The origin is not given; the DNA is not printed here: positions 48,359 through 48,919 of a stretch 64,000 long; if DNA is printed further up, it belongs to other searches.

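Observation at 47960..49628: Low-GC (~40%) 1.6-kb island with three orphan small genes and a 490-bp AT-rich non-coding core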

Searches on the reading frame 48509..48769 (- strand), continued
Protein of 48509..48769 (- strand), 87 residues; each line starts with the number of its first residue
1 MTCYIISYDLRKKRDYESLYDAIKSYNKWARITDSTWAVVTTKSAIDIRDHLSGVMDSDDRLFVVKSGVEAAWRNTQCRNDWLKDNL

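Call 82: get_annotated_region(hit=H49, flank=2500)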
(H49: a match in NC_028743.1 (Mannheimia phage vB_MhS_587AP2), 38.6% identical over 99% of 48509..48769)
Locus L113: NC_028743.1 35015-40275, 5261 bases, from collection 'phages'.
description: Mannheimia phage vB_MhS_587AP2, complete genome.
organism: Mannheimia phage vB_MhS_587AP2 (NCBI taxid 1572745)
taxonomy: Viruses; Duplodnaviria; Heunggongvirae; Uroviricota; Caudoviricetes
host: Mannheimia haemolytica 587A serotype A2; source: Alberta beef cattle feedlot; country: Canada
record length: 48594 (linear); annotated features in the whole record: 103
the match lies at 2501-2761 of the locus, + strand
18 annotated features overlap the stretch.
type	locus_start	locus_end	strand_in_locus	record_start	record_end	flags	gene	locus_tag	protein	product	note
CDS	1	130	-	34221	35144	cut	-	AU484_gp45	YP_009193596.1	RecT-like ssDNA annealing protein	similar to WP_006251566.1 recombinase [Mannheimia haemolytica]; motifs: 1 transmembrane domains shown by Phobius and ...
CDS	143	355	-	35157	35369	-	-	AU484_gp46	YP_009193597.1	hypothetical protein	similar to YP_007883567.1 hypothetical protein MHH_c17610 [Mannheimia haemolytica M42548]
CDS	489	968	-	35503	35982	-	-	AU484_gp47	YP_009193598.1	hypothetical protein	similar to similar to YP_007666266.1 hypothetical protein D650_14890 [Mannheimia haemolytica USDA-ARS-USMARC-183] and ...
CDS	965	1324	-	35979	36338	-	-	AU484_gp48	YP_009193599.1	hypothetical protein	similar to YP_007666265.1 hypothetical protein D650_14880 [Mannheimia haemolytica USDA-ARS-USMARC-183] and ...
CDS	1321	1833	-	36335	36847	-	-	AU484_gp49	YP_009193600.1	hypothetical protein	similar to YP_007666264.1 hypothetical protein D650_14870 [Mannheimia haemolytica USDA-ARS-USMARC-183] and ...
CDS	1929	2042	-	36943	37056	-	-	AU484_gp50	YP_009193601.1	hypothetical protein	-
tRNA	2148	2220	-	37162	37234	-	-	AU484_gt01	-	tRNA-Arg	-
regulatory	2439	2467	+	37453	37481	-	-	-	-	promoter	similar to TTGACA(N15-18)TATAAT with 2bp mismatch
CDS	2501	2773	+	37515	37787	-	-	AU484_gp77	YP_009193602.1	hypothetical protein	similar to WP_006251561.1 hypothetical protein [Mannheimia haemolytica]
CDS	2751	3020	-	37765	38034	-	-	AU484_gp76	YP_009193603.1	hypothetical protein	similar to WP_006252945.1 hypothetical protein [Mannheimia haemolytica]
regulatory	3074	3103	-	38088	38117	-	-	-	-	promoter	similar to TTGACA(N15-18)TATAAT with 3bp mismatch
CDS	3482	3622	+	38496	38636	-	-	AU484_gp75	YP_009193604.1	hypothetical protein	similar to WP_006250982.1 hypothetical protein [Mannheimia haemolytica]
regulatory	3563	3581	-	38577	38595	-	-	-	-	terminator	rho-independent terminator discovered using WebGeSTer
CDS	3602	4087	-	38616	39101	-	-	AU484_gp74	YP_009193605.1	hypothetical protein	similar to YP_007669016.1 hypothetical protein D648_15040 [Mannheimia haemolytica USDA-ARS-USMARC-185]; motifs: 1 ...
regulatory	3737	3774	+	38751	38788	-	-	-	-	terminator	rho-independent terminator discovered using WebGeSTer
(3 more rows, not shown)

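Call 83: get_annotated_region(hit=H53, flank=2500)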
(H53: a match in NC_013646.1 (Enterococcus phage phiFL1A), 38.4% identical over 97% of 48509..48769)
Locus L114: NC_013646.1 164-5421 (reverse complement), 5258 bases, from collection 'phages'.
description: Enterococcus phage phiFL1A, complete genome.
organism: Enterococcus phage phiFL1A (NCBI taxid 673832)
taxonomy: Viruses; Duplodnaviria; Heunggongvirae; Uroviricota; Caudoviricetes; Phifelvirus; Phifelvirus FL1
host: Enterococcus faecalis; source: -; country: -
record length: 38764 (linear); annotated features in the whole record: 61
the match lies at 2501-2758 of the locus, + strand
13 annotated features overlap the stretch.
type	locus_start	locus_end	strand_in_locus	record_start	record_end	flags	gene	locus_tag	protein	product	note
CDS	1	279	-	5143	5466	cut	gp13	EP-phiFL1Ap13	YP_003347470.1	hypothetical protein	-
CDS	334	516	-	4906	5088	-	gp12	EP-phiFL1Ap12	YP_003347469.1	hypothetical protein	-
CDS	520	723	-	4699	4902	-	gp11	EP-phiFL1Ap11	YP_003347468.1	hypothetical protein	-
CDS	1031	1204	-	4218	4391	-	gp10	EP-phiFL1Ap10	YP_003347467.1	hypothetical protein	-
CDS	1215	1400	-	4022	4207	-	gp09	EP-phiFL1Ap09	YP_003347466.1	hypothetical protein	-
CDS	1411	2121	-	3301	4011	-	gp08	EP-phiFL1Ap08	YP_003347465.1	Rha-like transcriptional regulator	domain phage_pRha, ORF6C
CDS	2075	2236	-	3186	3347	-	gp07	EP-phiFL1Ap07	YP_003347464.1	hypothetical protein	-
CDS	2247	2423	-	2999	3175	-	gp06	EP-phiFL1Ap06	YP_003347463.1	transcriptional repressor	-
CDS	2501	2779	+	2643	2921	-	gp05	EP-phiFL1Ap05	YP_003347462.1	hypothetical protein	sinR-like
CDS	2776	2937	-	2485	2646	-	gp04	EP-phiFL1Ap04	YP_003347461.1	hypothetical protein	-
CDS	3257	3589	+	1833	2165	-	gp03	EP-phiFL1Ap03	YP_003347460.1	helix-turn-helix domain-containing protein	domain HTH_XRE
CDS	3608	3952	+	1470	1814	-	gp02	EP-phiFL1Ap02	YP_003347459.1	ImmA/IrrE family metallo-endopeptidase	domain DUF955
CDS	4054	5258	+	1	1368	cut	gp01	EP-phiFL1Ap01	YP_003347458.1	integrase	domain Ser_recombinase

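Call 84: get_annotated_region(hit=H78, flank=3000)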
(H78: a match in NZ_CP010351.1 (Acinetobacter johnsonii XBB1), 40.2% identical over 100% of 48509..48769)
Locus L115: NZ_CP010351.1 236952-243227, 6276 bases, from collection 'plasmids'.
description: Acinetobacter johnsonii XBB1 plasmid pXBB1-9, complete sequence
organism: Acinetobacter johnsonii XBB1 (NCBI taxid 1242245)
taxonomy: Bacteria; Pseudomonadota; Gammaproteobacteria; Moraxellales; Moraxellaceae; Acinetobacter; Acinetobacter johnsonii; Acinetobacter johnsonii XBB1
host: -; source: Hospital sewage; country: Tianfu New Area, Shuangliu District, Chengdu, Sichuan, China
typing (MOB-suite, as given by PLSDB): mobilizable; replicon rep_cluster_1481; relaxase MOBC,MOBP,MOBP
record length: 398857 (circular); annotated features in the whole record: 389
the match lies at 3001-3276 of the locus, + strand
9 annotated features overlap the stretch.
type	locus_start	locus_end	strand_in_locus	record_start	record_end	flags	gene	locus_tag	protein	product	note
CDS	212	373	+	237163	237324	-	-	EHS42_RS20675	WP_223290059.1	peptide-methionine (S)-S-oxide reductase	-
CDS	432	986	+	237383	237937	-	-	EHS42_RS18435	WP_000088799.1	carboxymuconolactone decarboxylase family protein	-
CDS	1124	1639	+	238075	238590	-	-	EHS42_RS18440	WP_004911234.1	DUF417 family protein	-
CDS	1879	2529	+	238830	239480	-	-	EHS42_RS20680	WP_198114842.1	IS5 family transposase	-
CDS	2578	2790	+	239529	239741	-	-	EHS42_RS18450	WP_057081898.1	helix-turn-helix transcriptional regulator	-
CDS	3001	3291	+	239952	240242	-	-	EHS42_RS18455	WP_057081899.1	hypothetical protein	-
CDS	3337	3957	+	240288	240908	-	-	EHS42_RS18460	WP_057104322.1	restriction endonuclease subunit S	-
CDS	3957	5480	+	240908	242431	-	-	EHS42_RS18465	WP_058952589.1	type I restriction-modification system subunit M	GO:0006306 - DNA methylation [Evidence IEA]; GO:0009307 - DNA restriction-modification system [Evidence IEA]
CDS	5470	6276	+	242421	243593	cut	-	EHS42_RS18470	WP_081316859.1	restriction endonuclease subunit S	GO:0006304 - DNA modification [Evidence IEA]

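Call 86: search_protein_families(library=pfam, proteins=[L065:13-231:+, L065:235-537:+, L064:2570-3262:-], max_evalue=0.01)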
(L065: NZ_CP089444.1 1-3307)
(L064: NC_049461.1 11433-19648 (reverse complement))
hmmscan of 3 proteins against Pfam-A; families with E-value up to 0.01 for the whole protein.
L065:13-231:+ (72 aa): 0 families

L065:235-537:+ (100 aa): 0 families

L064:2570-3262:- (230 aa): 0 families

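Call 94: fold_search(model_id=the predicted structure, library=viral)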
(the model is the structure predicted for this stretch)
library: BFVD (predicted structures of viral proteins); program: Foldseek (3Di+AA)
matches with E <= 10: 589; with E <= 0.001: 0
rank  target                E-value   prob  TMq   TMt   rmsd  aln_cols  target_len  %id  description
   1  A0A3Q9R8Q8            9.9e-03  1.00  0.62  0.67   2.7        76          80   10  (no name in the UniProt tables at hand)
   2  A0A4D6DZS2            3.5e-02  0.60  0.35  0.33   5.3        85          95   16  (no name in the UniProt tables at hand)
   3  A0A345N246            4.0e-02  0.95  0.50  0.27   4.5        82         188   13  (no name in the UniProt tables at hand)
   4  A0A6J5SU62            5.2e-02  0.97  0.55  0.41   3.8        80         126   11  Uncharacterized protein [uncultured Caudovirales phage]
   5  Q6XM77                7.3e-02  0.18  0.32  0.23  10.6       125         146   14  FirrV-1-A10 [Feldmannia irregularis virus a]
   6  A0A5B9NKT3            8.3e-02  0.84  0.46  0.37   5.1        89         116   12  Uncharacterized protein [Klebsiella phage vB_KaeM_KaAlpha]
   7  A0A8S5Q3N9            8.9e-02  0.57  0.42  0.29   6.8        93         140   19  Uncharacterized protein [Siphoviridae sp. ctLqe90]
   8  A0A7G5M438            1.0e-01  0.93  0.54  0.34   3.8        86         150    9  Uncharacterized protein [Crucivirus-like circular genetic element-85]
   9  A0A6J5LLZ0            1.0e-01  0.41  0.35  0.42   4.9        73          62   14  Uncharacterized protein [uncultured Caudovirales phage]
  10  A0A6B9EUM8            1.2e-01  0.96  0.57  0.10   2.8        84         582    5  NS1 [Ichthyic parvovirus]
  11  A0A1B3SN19            1.2e-01  0.75  0.47  0.25   4.2        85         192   10  Uncharacterized protein [Sulfolobus islandicus rod-shaped virus 3]
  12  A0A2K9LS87            1.2e-01  0.72  0.45  0.21   5.5        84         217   12  Rep [uncultured virus]
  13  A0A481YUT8            1.2e-01  0.57  0.42  0.21   5.3        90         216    9  Uncharacterized protein [Marseillevirus LCMAC102]
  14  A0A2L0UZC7            1.2e-01  0.44  0.38  0.42   4.9        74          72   12  Uncharacterized protein [Agrobacterium phage Atu_ph07]
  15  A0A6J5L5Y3            1.2e-01  0.75  0.53  0.30   4.8        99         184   12  Uncharacterized protein [uncultured Caudovirales phage]
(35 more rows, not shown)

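Call 101: get_annotated_region(hit=H88, flank=3000)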
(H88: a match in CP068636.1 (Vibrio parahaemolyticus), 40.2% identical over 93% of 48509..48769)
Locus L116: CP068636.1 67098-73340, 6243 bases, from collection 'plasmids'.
description: Vibrio parahaemolyticus strain VP17 plasmid pVP17-2, complete sequence
organism: Vibrio parahaemolyticus (NCBI taxid 670)
taxonomy: Bacteria; Pseudomonadota; Gammaproteobacteria; Vibrionales; Vibrionaceae; Vibrio; Vibrio parahaemolyticus
host: -; source: Penaeus vannamei; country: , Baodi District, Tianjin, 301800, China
typing (MOB-suite, as given by PLSDB): mobilizable; relaxase MOBC
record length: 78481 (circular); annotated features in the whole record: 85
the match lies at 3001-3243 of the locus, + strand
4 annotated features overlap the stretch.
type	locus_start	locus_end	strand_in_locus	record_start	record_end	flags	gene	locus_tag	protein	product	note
CDS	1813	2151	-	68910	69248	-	-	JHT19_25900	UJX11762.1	type II toxin-antitoxin system RelE/ParE family toxin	-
CDS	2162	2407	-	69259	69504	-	-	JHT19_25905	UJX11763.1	type II toxin-antitoxin system Phd/YefM family antitoxin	-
CDS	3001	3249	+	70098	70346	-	-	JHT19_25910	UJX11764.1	CRISPR-associated endonuclease Cas2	-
CDS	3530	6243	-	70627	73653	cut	-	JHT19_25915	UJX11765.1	Tn3 family transposase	-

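Call 102: get_annotated_region(hit=H81, flank=2600)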
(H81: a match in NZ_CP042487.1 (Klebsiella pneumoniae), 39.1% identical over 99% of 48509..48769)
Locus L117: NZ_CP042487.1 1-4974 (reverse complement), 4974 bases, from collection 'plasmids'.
description: Klebsiella pneumoniae strain C51 plasmid pC51_006, complete sequence
organism: Klebsiella pneumoniae (NCBI taxid 573)
taxonomy: Bacteria; Pseudomonadota; Gammaproteobacteria; Enterobacterales; Enterobacteriaceae; Klebsiella; Klebsiella pneumoniae
host: -; source: Homo sapiens,Whole organism,clinical sample; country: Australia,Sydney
typing (MOB-suite, as given by PLSDB): non-mobilizable; replicon ColRNAI_rep_cluster_1987,rep_cluster_2373
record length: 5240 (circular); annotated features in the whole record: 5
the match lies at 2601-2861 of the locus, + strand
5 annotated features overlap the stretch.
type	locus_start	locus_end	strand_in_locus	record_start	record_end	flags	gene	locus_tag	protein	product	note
CDS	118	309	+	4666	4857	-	-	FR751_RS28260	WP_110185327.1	Rop family plasmid primer RNA-binding protein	-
CDS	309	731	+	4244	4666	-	-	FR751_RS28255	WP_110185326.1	helix-turn-helix domain-containing protein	-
CDS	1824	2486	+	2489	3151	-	-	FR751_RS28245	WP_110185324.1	hypothetical protein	-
CDS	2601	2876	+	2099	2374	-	-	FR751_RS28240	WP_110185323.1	hypothetical protein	-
CDS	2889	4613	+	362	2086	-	-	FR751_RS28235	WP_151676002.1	PIN-like domain-containing protein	-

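Call 103: search_protein_families(library=padloc, proteins=[L117:2889-4613:+, L117:1824-2486:+, L117:2601-2876:+, L064:2570-3262:-], max_evalue=0.01)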
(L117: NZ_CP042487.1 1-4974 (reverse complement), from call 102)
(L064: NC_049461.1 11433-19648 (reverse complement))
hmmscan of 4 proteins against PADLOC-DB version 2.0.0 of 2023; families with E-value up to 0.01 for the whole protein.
L117:2889-4613:+ (574 aa): 1 family
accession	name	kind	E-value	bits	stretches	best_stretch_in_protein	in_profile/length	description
PDLC04133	mad1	-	0.0031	15.8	0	429-450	7-28/60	mads_1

L117:1824-2486:+ (220 aa): 2 families
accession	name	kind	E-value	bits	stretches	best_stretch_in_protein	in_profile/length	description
PDLC04038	PD-T4-5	-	3.7e-16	57.3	2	107-192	125-219/309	-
PDLC02344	AbiD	-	4.2e-05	21.4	0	156-190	183-217/277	AbiD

L117:2601-2876:+ (91 aa): 0 families

L064:2570-3262:- (230 aa): 0 families

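Call 104: search_protein_families(library=pfam, proteins=[L117:2889-4613:+, L117:1824-2486:+, L117:2601-2876:+], max_evalue=0.01)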
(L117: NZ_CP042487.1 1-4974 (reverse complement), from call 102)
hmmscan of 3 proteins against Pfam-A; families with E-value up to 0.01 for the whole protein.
L117:2889-4613:+ (574 aa): 2 families
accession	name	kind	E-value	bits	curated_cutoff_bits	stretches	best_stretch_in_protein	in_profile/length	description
PF18476.7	PIN_8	-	4.1e-60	204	26.1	1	27-264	1-226/227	PIN like domain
PF13518.12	HTH_28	-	0.0059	17.1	25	0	396-430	15-47/52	Helix-turn-helix domain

L117:1824-2486:+ (220 aa): 2 families
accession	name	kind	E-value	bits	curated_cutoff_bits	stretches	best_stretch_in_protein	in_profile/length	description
PF07751.16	Abi_2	-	7.3e-05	23.6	25.6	0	157-179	161-183/184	Abi-like protein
PF18735.6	HEPN_RiboL-PSP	-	0.0038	17.6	28.4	0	147-183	118-171/191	RiboL-PSP-HEPN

L117:2601-2876:+ (91 aa): 0 families
